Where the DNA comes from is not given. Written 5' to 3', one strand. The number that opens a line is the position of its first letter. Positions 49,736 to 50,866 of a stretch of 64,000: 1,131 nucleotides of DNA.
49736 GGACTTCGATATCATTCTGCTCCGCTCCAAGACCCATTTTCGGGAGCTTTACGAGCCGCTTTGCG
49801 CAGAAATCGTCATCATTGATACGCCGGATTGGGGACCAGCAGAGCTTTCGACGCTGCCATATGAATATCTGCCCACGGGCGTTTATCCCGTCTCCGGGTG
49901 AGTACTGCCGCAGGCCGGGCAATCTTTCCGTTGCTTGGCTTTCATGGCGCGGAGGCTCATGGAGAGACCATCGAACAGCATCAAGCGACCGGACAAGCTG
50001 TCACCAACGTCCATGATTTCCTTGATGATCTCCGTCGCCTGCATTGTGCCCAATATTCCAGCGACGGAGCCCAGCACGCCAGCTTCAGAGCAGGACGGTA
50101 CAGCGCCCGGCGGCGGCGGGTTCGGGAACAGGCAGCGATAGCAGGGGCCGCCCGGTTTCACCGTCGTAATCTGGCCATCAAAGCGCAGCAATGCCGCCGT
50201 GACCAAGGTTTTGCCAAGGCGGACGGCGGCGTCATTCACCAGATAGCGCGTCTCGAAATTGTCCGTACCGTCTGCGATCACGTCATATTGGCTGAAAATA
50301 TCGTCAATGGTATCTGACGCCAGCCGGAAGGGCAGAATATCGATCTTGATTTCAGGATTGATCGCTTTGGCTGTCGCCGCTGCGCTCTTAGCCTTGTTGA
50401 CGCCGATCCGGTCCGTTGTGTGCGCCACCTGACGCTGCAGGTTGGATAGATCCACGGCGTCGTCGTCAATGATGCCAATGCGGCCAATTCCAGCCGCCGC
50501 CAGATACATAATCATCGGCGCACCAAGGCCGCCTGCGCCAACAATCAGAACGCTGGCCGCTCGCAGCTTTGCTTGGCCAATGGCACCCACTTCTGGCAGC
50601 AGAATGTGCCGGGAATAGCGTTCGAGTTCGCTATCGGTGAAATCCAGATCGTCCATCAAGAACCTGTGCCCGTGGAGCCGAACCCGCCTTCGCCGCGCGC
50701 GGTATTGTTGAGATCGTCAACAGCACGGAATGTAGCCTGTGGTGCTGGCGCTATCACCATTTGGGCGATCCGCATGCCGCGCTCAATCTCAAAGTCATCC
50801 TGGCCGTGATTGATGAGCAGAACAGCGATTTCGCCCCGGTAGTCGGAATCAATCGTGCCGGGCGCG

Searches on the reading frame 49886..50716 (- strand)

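Call 28: search_protein_families(library=pfam, proteins=[window:49886-50716:-], max_evalue=0.001)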
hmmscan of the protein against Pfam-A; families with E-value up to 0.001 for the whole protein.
window:49886-50716:- (277 aa): 1 family
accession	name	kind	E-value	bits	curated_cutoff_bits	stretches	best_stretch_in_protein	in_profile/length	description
PF00899.27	ThiF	-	1.4e-80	270.3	28.1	1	34-267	1-237/238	ThiF family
